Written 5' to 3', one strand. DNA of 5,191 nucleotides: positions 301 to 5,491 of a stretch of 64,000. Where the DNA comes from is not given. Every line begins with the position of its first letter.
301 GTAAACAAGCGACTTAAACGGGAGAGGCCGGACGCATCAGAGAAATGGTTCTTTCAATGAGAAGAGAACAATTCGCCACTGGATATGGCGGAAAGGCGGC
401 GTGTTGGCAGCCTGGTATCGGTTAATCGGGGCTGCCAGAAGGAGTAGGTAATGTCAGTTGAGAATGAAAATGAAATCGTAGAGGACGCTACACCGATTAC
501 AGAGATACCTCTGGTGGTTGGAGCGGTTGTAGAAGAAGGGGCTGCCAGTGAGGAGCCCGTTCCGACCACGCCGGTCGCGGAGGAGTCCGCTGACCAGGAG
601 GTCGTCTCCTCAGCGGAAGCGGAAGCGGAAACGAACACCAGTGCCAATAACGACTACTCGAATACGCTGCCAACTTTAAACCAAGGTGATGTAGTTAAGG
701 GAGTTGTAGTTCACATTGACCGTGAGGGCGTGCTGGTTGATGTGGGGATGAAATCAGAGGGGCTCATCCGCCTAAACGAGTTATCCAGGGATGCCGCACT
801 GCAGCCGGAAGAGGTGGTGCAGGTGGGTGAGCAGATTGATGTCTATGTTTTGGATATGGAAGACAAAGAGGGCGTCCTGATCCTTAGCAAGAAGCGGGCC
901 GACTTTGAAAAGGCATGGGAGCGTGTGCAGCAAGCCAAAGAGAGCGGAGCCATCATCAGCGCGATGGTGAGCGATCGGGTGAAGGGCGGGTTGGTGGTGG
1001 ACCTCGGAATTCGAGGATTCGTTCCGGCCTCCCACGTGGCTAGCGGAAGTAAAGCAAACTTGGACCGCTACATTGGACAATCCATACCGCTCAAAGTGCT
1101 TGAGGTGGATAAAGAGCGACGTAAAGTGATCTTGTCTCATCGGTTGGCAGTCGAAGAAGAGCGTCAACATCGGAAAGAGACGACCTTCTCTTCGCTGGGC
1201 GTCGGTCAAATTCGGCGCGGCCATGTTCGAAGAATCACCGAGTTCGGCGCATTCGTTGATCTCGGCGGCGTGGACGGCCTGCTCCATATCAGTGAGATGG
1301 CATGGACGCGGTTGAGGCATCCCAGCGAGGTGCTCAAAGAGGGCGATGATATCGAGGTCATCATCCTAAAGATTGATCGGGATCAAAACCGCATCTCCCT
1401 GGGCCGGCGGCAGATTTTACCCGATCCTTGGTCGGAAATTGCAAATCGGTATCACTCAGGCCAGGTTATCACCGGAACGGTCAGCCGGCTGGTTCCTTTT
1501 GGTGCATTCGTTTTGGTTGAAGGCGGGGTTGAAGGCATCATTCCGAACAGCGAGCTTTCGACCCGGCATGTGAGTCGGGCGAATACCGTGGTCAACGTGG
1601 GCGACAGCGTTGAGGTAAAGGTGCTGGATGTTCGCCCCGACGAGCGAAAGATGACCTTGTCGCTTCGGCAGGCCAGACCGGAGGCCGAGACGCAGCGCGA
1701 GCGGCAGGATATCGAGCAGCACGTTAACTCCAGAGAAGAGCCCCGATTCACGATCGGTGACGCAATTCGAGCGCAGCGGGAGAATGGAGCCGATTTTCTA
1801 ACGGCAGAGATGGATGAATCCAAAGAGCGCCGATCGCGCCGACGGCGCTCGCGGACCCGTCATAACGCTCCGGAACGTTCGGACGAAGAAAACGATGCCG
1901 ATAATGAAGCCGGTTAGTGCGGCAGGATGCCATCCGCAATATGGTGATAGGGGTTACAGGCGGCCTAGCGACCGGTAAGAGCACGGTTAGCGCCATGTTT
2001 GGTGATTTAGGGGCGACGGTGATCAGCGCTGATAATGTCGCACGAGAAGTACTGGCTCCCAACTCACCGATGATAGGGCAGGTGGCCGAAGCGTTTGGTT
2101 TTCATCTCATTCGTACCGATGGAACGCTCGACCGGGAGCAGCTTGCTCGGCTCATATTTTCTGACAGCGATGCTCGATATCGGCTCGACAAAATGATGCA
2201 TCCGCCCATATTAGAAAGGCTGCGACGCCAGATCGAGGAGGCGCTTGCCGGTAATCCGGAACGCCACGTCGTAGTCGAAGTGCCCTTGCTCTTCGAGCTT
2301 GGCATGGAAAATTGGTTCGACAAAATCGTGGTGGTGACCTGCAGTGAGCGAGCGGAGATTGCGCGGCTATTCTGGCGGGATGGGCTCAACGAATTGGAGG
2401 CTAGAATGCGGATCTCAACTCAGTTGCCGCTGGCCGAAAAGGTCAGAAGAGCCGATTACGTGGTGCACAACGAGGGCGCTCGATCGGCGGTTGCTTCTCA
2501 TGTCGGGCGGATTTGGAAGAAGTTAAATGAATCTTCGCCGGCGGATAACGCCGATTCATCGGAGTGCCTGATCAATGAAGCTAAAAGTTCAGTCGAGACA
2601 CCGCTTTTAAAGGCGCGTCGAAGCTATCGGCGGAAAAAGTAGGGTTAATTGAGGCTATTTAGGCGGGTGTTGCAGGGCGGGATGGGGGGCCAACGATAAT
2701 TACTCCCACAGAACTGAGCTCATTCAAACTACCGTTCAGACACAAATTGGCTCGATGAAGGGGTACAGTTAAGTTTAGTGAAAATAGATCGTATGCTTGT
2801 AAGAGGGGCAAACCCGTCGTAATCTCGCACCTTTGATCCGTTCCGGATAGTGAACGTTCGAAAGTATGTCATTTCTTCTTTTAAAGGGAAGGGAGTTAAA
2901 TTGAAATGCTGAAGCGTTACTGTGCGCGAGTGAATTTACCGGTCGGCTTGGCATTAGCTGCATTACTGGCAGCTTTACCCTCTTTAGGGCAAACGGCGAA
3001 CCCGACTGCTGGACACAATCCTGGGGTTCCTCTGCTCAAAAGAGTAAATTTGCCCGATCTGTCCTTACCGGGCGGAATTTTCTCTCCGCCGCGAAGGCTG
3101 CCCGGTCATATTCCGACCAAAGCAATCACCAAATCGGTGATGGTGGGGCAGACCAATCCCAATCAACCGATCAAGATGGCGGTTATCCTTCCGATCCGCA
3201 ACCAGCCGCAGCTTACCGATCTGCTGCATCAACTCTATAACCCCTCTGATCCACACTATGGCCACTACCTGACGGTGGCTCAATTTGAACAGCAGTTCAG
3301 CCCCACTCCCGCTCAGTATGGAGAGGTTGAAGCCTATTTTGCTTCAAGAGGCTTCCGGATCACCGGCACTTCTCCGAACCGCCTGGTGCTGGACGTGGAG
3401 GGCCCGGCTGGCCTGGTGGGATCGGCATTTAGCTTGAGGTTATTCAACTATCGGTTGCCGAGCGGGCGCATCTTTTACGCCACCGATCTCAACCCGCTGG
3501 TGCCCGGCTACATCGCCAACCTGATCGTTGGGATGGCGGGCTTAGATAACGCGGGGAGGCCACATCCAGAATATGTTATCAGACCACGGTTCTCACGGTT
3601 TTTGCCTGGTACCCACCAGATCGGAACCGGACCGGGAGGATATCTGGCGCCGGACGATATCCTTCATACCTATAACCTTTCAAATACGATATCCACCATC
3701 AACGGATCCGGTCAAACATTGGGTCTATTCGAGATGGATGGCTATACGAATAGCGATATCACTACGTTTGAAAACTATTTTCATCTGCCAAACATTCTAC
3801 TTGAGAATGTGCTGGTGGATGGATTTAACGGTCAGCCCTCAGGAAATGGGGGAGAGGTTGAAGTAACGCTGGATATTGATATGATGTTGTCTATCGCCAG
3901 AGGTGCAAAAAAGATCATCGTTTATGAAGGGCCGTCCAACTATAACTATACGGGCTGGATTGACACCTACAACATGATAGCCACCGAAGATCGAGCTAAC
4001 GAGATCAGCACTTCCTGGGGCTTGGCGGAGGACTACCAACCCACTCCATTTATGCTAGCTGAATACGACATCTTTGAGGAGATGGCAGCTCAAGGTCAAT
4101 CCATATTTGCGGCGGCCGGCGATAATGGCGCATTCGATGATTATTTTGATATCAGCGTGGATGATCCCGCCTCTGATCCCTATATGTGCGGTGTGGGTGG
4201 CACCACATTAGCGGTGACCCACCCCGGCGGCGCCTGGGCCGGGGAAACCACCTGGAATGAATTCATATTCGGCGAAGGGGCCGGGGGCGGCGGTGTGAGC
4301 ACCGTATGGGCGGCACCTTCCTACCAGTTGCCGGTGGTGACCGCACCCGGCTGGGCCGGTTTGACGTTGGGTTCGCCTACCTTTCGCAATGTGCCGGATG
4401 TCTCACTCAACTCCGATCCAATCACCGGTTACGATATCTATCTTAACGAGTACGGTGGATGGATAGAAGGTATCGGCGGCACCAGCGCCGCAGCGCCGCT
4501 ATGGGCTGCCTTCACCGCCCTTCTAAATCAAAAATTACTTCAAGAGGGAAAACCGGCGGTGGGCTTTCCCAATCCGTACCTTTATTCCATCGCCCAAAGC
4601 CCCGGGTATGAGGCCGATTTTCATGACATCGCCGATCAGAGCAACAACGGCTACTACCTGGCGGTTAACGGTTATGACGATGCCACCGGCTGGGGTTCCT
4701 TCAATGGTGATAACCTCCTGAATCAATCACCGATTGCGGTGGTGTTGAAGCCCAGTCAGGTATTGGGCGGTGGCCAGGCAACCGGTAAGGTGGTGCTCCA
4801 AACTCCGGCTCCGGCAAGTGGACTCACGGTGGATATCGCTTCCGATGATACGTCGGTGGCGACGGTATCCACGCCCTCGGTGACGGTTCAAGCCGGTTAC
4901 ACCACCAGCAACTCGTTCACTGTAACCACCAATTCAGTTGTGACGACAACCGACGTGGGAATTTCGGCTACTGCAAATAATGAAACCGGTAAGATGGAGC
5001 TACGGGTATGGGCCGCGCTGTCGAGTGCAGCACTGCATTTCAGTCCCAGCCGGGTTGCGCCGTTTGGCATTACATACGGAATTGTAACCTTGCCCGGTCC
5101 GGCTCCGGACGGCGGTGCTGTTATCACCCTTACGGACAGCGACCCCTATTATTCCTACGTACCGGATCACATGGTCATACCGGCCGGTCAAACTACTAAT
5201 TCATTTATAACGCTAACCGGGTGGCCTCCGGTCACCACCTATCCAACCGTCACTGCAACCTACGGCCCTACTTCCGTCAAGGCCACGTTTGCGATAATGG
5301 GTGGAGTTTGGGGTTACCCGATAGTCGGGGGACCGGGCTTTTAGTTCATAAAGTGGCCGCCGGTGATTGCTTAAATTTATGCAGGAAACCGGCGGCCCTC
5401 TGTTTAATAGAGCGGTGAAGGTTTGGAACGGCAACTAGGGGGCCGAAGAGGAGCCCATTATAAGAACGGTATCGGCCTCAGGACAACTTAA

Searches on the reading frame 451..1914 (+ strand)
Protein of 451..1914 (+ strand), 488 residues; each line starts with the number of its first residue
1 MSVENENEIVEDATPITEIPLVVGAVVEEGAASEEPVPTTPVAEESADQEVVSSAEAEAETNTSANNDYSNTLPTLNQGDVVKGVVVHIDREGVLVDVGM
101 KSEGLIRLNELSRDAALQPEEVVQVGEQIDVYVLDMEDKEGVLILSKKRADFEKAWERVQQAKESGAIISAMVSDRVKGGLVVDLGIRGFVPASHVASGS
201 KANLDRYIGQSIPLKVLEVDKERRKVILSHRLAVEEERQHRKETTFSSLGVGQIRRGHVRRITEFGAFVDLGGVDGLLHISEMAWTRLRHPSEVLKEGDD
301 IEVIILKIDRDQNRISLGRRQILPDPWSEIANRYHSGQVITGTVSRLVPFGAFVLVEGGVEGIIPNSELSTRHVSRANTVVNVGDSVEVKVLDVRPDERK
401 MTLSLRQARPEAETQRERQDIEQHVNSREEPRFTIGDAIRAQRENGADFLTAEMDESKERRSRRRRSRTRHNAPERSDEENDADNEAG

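Call 15: search_protein_families(library=pfam, proteins=[window:451-1914:+], max_evalue=0.00001)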
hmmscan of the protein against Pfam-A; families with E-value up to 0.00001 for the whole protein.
window:451-1914:+ (488 aa): 5 families
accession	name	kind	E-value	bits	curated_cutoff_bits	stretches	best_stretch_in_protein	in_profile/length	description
PF00575.29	S1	-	1.3e-73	243.8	22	4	250-320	3-74/74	S1 RNA binding domain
PF23459.1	S1_RRP5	-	4.4e-19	69.3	27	0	335-405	2-72/72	RRP5 S1 domain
PF21710.3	Spt6_S1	-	4e-10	40.3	27.5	0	332-407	12-88/91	Spt6, S1/OB domain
PF13509.12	S1_2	-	6.5e-08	33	21.8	0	251-284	1-35/61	S1 domain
PF02599.21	CsrA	-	8.4e-06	26.1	27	0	289-316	6-33/53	Global regulator protein family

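Call 92: find_encoding_contigs(protein=window:451-1914:+, flank=10000, max_places=3)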
Protein window:451-1914:+ (488 aa): 20 contigs read that carry it; 3 places shown.
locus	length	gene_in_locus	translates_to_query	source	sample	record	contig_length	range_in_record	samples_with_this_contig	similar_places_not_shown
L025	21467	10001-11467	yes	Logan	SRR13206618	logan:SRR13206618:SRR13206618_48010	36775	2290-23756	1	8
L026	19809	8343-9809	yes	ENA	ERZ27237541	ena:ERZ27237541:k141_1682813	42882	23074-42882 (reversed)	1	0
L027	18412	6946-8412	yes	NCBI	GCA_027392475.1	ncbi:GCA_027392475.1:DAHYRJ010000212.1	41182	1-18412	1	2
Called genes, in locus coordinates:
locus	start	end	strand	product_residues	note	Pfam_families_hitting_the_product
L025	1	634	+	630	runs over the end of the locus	PF01926:MMR_HSR1 (weak), PF00350:Dynamin_N, PF00009:GTP_EFTU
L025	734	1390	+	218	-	PF19538:DUF6062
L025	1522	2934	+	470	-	PF01208:URO-D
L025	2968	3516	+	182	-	-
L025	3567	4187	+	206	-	PF19538:DUF6062 (faint)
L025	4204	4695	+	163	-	PF00514:Arm (faint), PF02985:HEAT (faint), PF13513:HEAT_EZ (faint), PF13646:HEAT_2, PF03130:HEAT_PBS (weak), PF13646:HEAT_2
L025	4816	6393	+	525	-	PF25596:CPSase_L_D1, PF01071:GARS_A (weak), PF02222:ATP-grasp (weak), PF02655:ATP-grasp_3, PF02786:CPSase_L_D2, PF07478:Dala_Dala_lig_C, PF15632:ATPgrasp_Ter, PF02142:MGS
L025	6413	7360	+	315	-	PF00551:Formyl_trans_N, PF02911:Formyl_trans_C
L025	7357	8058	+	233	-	PF03167:UDG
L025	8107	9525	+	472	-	PF00884:Sulfatase, PF01663:Phosphodiest (weak), PF16347:SGSH_C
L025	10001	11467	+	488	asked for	PF21710:Spt6_S1 (faint), PF00575:S1, PF23459:S1_RRP5 (faint), PF13509:S1_2 (faint), PF00575:S1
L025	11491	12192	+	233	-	PF01121:CoaE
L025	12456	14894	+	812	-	PF09286:Pro-kuma_activ, PF00082:Peptidase_S8 (weak)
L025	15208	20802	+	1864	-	PF26549:Tricorn_N (faint), PF17210:SdrD_B (faint), PF13620:CarboxypepD_reg, PF17802:SpaA (faint), PF13620:CarboxypepD_reg, PF13715:CarbopepD_reg_2, PF22904:NOMO1-like_2nd (weak), PF13860:FlgD_ig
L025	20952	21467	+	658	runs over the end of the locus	-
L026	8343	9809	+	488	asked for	PF21710:Spt6_S1 (faint), PF00575:S1, PF23459:S1_RRP5 (faint), PF13509:S1_2 (faint), PF00575:S1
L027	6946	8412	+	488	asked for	PF21710:Spt6_S1 (faint), PF00575:S1, PF23459:S1_RRP5 (faint), PF13509:S1_2 (faint), PF00575:S1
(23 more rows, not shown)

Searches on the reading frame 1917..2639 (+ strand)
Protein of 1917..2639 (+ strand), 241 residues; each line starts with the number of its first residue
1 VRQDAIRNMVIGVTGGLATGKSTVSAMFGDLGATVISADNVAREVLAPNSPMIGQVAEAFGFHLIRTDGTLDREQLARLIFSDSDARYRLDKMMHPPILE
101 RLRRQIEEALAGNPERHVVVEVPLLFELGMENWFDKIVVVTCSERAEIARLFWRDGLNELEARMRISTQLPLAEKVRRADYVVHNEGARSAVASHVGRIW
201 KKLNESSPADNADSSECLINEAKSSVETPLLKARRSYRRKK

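Call 15: search_protein_families(library=pfam, proteins=[window:1917-2639:+], max_evalue=0.00001)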
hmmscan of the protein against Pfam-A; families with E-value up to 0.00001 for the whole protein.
window:1917-2639:+ (241 aa): 1 family
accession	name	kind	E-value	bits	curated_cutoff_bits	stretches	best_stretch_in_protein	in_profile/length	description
PF01121.26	CoaE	-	2.6e-51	174.3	27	1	9-187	1-176/180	Dephospho-CoA kinase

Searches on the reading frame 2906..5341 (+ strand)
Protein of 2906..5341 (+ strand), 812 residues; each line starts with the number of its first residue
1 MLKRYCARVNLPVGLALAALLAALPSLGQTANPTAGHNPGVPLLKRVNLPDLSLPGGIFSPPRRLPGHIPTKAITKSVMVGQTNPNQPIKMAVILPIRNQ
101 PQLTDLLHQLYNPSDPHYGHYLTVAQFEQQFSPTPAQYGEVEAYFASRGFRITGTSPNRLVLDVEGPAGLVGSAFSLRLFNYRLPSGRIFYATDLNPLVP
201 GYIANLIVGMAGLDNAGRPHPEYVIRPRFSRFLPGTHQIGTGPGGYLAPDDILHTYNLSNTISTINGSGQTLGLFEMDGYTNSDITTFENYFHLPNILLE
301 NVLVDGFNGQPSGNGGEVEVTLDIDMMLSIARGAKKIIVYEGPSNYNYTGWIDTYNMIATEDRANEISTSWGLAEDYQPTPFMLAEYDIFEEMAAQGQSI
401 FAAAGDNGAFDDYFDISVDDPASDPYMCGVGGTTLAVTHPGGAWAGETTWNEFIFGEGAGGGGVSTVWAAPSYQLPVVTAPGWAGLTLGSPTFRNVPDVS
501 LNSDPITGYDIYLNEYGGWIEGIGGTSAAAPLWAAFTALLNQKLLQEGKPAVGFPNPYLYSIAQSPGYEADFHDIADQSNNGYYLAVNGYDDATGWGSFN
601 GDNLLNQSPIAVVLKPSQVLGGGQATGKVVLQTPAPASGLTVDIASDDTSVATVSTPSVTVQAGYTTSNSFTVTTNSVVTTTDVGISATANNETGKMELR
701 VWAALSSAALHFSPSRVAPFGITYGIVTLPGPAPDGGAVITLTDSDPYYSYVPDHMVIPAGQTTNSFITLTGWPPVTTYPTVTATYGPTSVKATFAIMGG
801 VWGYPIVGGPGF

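Call 4: search_protein_families(library=pfam, proteins=[window:2906-5341:+], max_evalue=0.01)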
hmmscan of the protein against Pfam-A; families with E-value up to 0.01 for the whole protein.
window:2906-5341:+ (812 aa): 2 families
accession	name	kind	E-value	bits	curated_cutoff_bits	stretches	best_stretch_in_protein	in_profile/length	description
PF09286.16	Pro-kuma_activ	-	1.3e-26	94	23.5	1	77-215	3-142/143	Pro-kumamolisin, activation domain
PF00082.27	Peptidase_S8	-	3.2e-07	30.4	21.8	1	337-543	83-256/288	Subtilase family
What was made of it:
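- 2906..5344 (+): Sedolisin-type peptidase lying between coaE and W1. It carries no module here, but relatives elsewhere end in domain A. Pfam Pro-kuma_activ (call 4).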
